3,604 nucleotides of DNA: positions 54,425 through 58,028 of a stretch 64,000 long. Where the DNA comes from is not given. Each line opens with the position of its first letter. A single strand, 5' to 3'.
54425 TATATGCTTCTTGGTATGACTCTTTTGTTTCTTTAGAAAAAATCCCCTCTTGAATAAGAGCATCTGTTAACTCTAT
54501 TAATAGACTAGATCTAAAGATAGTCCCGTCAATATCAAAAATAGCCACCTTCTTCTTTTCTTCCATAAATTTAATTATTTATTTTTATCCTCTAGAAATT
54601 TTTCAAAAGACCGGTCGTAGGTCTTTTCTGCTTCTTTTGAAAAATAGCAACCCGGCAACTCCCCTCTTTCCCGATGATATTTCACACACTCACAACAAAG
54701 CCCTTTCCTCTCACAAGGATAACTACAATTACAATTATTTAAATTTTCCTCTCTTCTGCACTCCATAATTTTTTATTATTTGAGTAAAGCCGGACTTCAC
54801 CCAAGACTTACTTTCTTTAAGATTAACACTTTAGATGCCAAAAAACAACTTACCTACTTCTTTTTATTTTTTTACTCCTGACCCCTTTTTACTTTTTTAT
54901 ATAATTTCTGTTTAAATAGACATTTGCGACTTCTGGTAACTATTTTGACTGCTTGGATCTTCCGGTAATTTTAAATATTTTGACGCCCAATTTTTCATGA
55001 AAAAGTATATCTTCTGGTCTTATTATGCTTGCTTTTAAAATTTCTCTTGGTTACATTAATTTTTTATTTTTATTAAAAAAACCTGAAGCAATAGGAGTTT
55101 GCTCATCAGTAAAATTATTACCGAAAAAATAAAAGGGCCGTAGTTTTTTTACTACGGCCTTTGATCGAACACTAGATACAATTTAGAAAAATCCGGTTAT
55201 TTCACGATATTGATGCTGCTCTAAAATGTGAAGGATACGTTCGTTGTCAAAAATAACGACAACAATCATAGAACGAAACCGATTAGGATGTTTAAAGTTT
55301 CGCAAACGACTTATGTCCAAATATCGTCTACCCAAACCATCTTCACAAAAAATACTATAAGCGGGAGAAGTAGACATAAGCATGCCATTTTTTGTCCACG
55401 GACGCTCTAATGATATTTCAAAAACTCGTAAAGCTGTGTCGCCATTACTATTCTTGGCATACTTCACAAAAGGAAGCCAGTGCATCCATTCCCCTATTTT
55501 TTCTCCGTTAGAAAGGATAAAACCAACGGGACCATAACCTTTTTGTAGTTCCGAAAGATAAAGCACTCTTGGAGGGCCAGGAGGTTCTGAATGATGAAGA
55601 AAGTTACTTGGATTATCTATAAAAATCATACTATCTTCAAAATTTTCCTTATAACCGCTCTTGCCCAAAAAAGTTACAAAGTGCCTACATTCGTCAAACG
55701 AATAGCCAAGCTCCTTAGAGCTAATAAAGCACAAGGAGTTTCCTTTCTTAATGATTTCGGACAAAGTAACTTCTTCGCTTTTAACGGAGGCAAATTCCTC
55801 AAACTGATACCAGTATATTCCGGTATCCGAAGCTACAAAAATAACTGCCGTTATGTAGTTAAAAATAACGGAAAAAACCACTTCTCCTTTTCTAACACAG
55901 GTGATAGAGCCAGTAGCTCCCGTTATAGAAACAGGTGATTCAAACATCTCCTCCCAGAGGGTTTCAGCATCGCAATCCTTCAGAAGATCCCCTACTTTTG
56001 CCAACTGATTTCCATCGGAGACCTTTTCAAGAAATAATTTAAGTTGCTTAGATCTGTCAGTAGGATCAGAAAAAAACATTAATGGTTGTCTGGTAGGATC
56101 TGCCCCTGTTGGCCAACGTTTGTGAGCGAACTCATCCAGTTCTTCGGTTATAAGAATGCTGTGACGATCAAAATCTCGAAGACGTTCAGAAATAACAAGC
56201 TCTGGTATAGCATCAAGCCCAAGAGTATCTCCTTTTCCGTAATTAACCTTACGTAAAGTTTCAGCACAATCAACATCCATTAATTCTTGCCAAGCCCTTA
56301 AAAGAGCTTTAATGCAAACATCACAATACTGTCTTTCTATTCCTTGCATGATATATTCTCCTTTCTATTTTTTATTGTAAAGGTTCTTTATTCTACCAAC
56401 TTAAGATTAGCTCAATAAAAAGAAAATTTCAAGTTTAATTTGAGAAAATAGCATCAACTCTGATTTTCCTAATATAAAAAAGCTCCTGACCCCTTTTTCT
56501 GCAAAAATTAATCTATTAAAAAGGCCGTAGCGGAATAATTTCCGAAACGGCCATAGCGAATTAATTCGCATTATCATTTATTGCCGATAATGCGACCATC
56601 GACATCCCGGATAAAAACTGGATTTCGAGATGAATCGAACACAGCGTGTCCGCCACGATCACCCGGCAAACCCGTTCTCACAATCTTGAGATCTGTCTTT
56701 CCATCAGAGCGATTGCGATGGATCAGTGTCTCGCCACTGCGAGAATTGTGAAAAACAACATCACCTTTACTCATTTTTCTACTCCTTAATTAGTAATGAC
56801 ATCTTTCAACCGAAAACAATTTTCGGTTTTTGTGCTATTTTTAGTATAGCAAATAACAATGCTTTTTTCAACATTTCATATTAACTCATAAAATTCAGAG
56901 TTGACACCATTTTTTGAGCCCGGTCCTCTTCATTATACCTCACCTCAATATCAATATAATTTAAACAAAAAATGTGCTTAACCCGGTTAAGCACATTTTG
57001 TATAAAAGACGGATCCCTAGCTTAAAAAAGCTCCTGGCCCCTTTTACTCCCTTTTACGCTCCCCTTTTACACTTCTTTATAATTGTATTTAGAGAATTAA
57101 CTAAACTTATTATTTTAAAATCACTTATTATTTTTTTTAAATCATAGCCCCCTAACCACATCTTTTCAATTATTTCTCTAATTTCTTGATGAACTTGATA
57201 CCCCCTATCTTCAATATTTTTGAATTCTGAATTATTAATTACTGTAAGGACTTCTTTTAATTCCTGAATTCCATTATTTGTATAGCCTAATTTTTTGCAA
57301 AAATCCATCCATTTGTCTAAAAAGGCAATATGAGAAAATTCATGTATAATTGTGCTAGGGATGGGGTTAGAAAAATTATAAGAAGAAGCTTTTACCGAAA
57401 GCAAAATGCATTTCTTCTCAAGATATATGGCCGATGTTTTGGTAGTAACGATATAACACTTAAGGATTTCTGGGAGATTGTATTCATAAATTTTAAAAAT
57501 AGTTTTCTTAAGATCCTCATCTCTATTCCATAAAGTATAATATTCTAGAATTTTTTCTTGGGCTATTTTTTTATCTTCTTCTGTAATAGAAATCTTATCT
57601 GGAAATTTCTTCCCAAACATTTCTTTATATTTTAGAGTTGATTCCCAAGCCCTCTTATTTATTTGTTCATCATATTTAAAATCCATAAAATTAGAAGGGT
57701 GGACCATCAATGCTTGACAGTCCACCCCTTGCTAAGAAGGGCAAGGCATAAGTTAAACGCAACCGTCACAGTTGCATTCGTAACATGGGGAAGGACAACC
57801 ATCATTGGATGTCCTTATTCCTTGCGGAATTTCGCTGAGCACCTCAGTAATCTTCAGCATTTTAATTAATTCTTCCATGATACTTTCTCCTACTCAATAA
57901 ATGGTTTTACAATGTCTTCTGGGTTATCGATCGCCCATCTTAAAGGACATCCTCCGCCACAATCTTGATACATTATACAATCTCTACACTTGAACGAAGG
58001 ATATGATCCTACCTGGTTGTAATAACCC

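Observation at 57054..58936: Compact RiPP-like module with an unannotated 41-aa Cys-rich precursor next to a radical-SAM/SPASM maturase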

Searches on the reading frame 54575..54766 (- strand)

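Call 3: search_protein_families(library=pfam, proteins=[window:54575-54766:-], max_evalue=0.1)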
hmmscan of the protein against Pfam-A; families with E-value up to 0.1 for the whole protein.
window:54575-54766:- (63 aa): 1 family
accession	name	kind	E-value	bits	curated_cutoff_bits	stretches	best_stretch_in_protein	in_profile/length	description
PF20095.4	DUF6485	-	6.8e-07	30.1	24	1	7-58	2-62/70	Domain of unknown function (DUF6485)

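Call 4: search_protein_families(library=ncbifam, proteins=[window:54575-54766:-], max_evalue=0.1)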
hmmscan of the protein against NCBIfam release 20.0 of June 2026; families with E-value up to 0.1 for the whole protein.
window:54575-54766:- (63 aa): 0 families

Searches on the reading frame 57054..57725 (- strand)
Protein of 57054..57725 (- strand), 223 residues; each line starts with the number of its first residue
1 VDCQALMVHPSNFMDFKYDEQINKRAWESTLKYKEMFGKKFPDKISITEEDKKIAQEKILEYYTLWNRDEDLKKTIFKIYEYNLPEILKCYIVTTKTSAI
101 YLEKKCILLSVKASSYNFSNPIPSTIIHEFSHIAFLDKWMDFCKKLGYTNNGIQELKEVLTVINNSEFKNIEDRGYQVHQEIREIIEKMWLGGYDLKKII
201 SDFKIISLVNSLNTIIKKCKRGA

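Call 3: search_protein_families(library=pfam, proteins=[window:57054-57725:-], max_evalue=0.1)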
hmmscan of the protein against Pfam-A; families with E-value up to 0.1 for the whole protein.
window:57054-57725:- (223 aa): 2 families
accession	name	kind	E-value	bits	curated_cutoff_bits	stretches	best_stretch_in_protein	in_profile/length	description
PF18039.7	UBA_6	-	0.048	14.1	23.5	0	140-155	5-20/42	UBA-like domain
PF14521.12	Aspzincin_M35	-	0.056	14.3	30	1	88-159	59-127/142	Lysine-specific metallo-endopeptidase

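Call 4: search_protein_families(library=ncbifam, proteins=[window:57054-57725:-], max_evalue=0.1)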
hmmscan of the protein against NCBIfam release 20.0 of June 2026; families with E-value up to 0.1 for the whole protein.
window:57054-57725:- (223 aa): 1 family
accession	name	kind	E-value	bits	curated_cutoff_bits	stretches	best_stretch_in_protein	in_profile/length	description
NF050002.1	YqbG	equivalog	0.0072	16.4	100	1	19-76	20-78/125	protein YqbG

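Call 31: find_homologous_proteins(query=window:57054-57725:-)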
Query window:57054-57725:- (223 aa): 32 proteins with E <= 0.001 among 269 candidates.
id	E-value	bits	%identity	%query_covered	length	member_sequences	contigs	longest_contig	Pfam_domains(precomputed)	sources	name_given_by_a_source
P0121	2.2e-134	464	100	94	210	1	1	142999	-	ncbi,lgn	-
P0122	3.9e-89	316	69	92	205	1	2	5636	-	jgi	jgi:hypothetical protein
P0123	4.5e-89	316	67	92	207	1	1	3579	-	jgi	-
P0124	4.8e-84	299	69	91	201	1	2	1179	-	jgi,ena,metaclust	metaclust:\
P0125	1.0e-83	298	66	91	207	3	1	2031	-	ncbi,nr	ncbi:hypothetical protein KKA24_01395 [Patescibacteria group bacterium]|nr:hypothetical protein [Pat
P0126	7.2e-83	295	69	91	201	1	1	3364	-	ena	-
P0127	1.2e-80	288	66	92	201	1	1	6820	-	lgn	-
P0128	2.1e-80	287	66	91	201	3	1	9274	-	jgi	-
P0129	1.0e-77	279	64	91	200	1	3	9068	-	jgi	-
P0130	1.0e-77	279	63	91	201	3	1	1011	-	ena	-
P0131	8.5e-77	275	63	92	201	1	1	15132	-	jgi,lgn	-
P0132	1.4e-75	271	62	92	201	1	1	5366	-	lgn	-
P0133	5.4e-74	266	60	93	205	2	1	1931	-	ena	-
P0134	1.1e-72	262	61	91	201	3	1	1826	-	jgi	-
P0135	2.6e-71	258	62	92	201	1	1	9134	-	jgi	-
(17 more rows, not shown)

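Call 37: predict_structure(alignment_id=A2)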
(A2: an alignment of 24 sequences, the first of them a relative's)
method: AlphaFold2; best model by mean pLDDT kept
length: 210 residues; sequences in the alignment: 24
mean_pLDDT: 86.8   pTM: 0.83
mean pLDDT of the five models: 86.8, 85.1, 84.0, 79.0, 64.3
residues with pLDDT >= 90: 109; 70-90: 87; 50-70: 9; < 50: 5
segments of 3 or more residues with pLDDT < 50: 207-210
pLDDT, mean of each block of 10 residues (from residue 1): 93 89 76 90 90 81 83 87 88 87 64 89 94 96 93 84 89 97 96 94 60
secondary structure, 60 per line:
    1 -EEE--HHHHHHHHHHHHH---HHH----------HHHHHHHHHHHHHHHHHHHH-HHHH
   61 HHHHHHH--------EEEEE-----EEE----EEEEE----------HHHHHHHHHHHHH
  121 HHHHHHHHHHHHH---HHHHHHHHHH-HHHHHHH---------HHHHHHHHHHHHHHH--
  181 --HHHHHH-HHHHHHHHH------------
elements in order: E2-4 H7-19 H36-55 H57-67 E76-80 E86-88 E93-97 H108-133 H137-146 H148-154 H164-178 H183-188 H190-198

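Call 46: search_solved_structures(query=A2, max_evalue=10, show_alignments=3)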
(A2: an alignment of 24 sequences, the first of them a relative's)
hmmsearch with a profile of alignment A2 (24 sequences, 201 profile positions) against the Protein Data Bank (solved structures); distinct sequences matched with E-value up to 10: 0.

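Call 73: search_protein_representatives(alignment_id=A2)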
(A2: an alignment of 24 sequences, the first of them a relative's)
Query: 24 sequences, 201 profile positions. Proteins with E-value up to 0.001 (for the whole library): 322; up to 1e-10: 86; up to 1e-30: 9. The best 150 are listed.
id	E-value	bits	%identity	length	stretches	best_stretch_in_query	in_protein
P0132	8.2e-98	342.2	-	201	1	1-200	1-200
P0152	6.3e-76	270.7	-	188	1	13-199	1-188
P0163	2.4e-43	164.3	-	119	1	17-123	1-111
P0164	9.0e-43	162.5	-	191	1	2-184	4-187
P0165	1.9e-40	154.9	-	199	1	1-189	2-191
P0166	1.4e-34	135.7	-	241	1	2-188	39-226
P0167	7.3e-32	126.9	-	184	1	1-187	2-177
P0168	1.4e-31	125.9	-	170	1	34-183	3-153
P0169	3.6e-31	124.6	-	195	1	1-183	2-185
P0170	1.6e-26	109.5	-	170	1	23-186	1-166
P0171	4.6e-25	104.7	-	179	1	1-185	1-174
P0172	1.6e-24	103.0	-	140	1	64-188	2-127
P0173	5.9e-24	101.1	-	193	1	2-186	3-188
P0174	1.9e-23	99.4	-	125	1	75-189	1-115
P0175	8.1e-23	97.4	-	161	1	26-187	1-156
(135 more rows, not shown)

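Call 75: search_protein_families(library=pfam, alignment_id=A5, max_evalue=0.01)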
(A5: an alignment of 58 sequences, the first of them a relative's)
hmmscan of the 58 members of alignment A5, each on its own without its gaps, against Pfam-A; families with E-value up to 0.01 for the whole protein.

A. member 1, P0121 (210 aa): 0 families

B. families by the number of members that match (of 58 scanned): 9 families
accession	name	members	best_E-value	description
PF06114.19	Peptidase_M78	2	0.00065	IrrE N-terminal-like domain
PF01841.26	Transglut_core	1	2.5e-09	Transglutaminase-like superfamily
PF25705.1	Gad1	1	0.00035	Gabija anti-defense 1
PF13058.12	DUF3920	1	0.00041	Protein of unknown function (DUF3920)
PF17641.8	ASPRs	1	0.00084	Ancylostoma-associated secreted protein related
PF06972.17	GIP1_N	1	0.0043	GBF-interacting protein 1 N-terminal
PF13720.11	Acetyltransf_11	1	0.0061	Udp N-acetylglucosamine O-acyltransferase; Domain 2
PF12654.12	DUF3786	1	0.0076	Domain of unknown function (DUF3786)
PF03682.18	UPF0158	1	0.0083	Uncharacterised protein family (UPF0158)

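Call 76: search_protein_families(library=ncbifam, alignment_id=A5, max_evalue=0.01)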
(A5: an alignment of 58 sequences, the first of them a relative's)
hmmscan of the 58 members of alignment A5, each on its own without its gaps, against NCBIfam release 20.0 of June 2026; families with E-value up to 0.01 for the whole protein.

A. member 1, P0121 (210 aa): 1 family
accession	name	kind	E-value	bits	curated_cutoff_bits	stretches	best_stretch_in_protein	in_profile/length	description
NF050002.1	YqbG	equivalog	0.0079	16.2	100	0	6-63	20-78/125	protein YqbG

B. families by the number of members that match (of 58 scanned): 8 families
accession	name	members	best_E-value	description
NF058609.1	RiPP_HExxH_LiaK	1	0.0012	YydH/LiaK family epipeptide maturation metalloprotease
NF041289.1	KorA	1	0.0025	KorA family transcriptional regulator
NF001812.0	PRK00539.1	1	0.0026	F0F1 ATP synthase subunit epsilon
TIGR00633.1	xth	1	0.0028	exodeoxyribonuclease III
TIGR04267.2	mod_HExxH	1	0.0039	aKG-HExxH-type peptide beta-hydroxylase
NF008149.0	PRK10901.1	1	0.0043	16S rRNA (cytosine(967)-C(5))-methyltransferase RsmB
NF049995.1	A1S_2505_Nterm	1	0.0064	A1S_2505 family phage non-structural protein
NF050002.1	YqbG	1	0.0079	protein YqbG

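Call 81: search_protein_families(library=padloc, proteins=[window:57054-57686:-], max_evalue=0.001)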
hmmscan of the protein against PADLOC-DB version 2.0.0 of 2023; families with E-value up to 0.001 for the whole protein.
window:57054-57686:- (210 aa): 0 families

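Call 82: search_solved_structures(query=A5, max_evalue=10, show_alignments=3)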
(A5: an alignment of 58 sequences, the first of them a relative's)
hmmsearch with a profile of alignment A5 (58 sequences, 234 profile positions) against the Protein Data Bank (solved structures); distinct sequences matched with E-value up to 10: 7.
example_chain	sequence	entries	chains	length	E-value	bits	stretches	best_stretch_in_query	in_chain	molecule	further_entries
2mwt_A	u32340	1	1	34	0.32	14.1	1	77-102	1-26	Cathelicidin-like peptide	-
1ast_A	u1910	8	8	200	0.34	14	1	128-195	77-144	ASTACIN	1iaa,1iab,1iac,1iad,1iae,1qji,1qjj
6saz_A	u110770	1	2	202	0.35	14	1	128-195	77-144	Astacin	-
6ht9_A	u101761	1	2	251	0.56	13.3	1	128-195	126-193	Astacin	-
5obw_A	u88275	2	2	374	1.1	12.3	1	27-102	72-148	Chaperone protein DnaK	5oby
5obx_A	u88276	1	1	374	1.9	11.6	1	27-102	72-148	Chaperone protein DnaK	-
3dte_A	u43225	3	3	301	3.3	10.8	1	118-149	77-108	IrrE protein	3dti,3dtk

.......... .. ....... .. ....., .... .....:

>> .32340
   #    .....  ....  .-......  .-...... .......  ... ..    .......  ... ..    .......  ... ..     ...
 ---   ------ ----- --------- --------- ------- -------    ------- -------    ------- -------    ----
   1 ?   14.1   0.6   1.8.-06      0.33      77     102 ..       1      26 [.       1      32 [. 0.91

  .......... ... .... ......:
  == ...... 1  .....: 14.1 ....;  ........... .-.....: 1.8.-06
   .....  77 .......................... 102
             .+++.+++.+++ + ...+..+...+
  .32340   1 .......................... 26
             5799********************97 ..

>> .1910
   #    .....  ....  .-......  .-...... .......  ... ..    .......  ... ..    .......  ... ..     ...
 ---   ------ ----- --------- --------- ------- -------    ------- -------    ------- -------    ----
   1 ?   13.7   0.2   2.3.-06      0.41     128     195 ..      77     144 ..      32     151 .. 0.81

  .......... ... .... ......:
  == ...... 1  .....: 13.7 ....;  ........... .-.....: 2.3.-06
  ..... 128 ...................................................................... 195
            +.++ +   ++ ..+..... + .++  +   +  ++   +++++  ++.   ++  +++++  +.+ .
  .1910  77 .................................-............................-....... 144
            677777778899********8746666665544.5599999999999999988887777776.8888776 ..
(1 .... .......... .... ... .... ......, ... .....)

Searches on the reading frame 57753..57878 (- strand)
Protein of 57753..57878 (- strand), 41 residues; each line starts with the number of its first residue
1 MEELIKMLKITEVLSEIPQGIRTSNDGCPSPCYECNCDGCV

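Call 3: search_protein_families(library=pfam, proteins=[window:57753-57878:-], max_evalue=0.1)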
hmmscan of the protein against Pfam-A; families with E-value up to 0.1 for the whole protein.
window:57753-57878:- (41 aa): 0 families

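Call 4: search_protein_families(library=ncbifam, proteins=[window:57753-57878:-], max_evalue=0.1)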
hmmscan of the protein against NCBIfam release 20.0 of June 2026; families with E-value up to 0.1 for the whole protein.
window:57753-57878:- (41 aa): 0 families

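Call 62: list_cluster_members(proteins=[window:57756-57878:-, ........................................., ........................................, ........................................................, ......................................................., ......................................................, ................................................])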
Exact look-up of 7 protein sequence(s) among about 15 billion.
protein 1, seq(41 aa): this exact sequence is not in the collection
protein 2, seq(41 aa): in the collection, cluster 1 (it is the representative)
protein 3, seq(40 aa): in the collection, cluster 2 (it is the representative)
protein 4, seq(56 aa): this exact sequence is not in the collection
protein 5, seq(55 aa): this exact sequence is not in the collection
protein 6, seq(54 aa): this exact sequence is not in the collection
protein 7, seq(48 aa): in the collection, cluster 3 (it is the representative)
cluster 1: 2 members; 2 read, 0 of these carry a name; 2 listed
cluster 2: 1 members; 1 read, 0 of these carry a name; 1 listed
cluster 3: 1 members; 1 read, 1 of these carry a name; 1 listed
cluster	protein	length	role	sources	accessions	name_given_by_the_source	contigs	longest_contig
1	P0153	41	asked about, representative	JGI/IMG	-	-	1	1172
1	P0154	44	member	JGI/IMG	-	-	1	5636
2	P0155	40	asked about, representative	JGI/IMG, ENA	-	-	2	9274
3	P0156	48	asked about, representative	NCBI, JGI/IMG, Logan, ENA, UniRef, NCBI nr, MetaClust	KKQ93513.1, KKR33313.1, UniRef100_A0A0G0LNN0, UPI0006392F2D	MAG: hypothetical protein UT66_C0041G0004 [candidate division CPR2 bacterium ... | Uncharacterized protein n=1 Tax=candidate division CPR2 bacterium GW2011_GWC2_39_10 ... | MAG: hypothetical protein UT18_C0019G0015 [candidate division CPR2 bacterium ...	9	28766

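Call 64: find_homologous_proteins(query=A4, max_evalue=0.01)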
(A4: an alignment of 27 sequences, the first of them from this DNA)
Query A4 (27 sequences) (41 aa, profile of the alignment): 8 proteins with E <= 0.01 among 72 candidates.
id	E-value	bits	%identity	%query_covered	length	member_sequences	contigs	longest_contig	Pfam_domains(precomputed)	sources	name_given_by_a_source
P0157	6.9e-10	57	-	-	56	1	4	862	-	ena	-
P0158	1.4e-8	53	20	98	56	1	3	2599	-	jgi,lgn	-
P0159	3.8e-7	48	-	-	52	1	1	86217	-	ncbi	-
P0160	1.2e-6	47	-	-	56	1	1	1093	-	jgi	-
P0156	1.4e-6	47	28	90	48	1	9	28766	-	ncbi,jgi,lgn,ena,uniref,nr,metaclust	ncbi:MAG: hypothetical protein UT66_C0041G0004 [candidate division CPR2 bacterium GW2011_GWC1_39_9]|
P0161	1.1e-5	44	57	17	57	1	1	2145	-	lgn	-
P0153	4.7e-5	42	83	100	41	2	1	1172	-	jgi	-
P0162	2.9e-4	39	-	-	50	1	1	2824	-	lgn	-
